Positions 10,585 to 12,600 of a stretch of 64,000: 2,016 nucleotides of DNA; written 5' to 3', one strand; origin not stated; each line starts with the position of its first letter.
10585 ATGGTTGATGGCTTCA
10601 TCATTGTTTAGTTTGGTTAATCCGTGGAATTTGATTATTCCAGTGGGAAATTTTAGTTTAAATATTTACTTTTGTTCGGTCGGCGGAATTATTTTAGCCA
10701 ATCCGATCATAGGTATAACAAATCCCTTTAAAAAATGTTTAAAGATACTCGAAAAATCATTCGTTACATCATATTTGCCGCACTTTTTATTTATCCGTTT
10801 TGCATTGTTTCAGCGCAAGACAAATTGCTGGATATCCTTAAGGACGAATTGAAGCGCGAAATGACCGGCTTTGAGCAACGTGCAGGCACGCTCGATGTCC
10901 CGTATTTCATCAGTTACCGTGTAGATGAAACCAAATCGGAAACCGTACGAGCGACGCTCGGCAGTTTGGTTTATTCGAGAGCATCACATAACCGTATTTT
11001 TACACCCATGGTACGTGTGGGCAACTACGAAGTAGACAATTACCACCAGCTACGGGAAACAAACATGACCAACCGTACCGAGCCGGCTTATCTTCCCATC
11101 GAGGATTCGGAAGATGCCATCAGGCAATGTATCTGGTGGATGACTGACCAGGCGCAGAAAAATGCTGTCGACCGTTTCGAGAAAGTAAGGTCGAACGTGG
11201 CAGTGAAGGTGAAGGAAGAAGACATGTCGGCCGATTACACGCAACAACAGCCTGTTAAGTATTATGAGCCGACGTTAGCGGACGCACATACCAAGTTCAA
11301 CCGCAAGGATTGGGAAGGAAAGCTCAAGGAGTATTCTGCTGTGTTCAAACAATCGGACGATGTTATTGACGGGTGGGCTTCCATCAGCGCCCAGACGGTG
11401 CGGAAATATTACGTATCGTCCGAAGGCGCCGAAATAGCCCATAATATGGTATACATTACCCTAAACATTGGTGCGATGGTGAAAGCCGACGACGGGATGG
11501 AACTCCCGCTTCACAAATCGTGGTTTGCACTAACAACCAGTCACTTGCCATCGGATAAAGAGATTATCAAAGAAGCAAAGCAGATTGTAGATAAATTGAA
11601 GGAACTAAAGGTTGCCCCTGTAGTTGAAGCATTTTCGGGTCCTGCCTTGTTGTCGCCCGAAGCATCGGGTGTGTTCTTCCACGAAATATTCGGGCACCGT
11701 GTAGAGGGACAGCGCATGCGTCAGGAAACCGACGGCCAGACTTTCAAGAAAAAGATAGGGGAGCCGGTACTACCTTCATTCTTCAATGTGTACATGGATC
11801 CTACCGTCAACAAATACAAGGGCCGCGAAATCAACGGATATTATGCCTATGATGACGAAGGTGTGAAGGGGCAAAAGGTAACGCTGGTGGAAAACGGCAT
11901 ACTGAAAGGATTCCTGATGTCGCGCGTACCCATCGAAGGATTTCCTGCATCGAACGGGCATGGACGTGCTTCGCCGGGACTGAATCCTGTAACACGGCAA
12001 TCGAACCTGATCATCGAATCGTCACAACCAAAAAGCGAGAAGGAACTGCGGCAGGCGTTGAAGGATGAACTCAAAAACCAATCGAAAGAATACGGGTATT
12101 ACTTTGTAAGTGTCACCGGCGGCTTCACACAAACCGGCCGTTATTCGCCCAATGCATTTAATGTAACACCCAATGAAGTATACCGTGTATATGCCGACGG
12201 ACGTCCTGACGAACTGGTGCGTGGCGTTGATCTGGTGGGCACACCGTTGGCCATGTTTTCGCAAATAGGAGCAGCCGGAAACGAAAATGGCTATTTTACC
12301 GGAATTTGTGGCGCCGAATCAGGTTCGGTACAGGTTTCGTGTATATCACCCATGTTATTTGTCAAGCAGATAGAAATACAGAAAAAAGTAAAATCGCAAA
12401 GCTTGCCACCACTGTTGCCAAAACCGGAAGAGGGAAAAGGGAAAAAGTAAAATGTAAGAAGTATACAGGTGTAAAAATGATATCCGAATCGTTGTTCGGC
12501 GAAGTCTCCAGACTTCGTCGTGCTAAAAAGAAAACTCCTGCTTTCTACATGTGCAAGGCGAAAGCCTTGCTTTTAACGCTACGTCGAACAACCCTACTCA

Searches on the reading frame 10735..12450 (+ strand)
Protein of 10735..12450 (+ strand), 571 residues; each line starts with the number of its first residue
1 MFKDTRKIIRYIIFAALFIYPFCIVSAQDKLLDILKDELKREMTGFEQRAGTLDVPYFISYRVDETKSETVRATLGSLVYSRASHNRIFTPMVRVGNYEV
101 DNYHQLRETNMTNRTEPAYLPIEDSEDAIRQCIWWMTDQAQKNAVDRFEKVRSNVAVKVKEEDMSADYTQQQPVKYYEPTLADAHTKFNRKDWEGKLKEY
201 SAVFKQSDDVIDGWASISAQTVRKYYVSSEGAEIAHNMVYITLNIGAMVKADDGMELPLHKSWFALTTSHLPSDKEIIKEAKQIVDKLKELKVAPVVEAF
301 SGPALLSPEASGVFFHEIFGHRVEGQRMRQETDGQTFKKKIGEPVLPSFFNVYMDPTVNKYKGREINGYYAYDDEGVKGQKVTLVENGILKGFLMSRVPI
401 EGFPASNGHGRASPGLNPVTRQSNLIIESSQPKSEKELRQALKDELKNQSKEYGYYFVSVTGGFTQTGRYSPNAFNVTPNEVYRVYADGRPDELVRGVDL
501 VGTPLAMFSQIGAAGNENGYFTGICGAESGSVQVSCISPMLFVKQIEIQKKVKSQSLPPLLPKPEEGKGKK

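Call 103: search_protein_families(library=pfam, proteins=[window:10735-12450:+], max_evalue=0.00001)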
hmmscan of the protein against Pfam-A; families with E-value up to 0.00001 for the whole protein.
window:10735-12450:+ (571 aa): 1 family
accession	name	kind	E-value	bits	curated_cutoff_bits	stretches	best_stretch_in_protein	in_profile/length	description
PF19289.4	PmbA_TldD_3rd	-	1.5e-31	109.7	22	1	303-549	5-219/220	PmbA/TldA metallopeptidase C-terminal domain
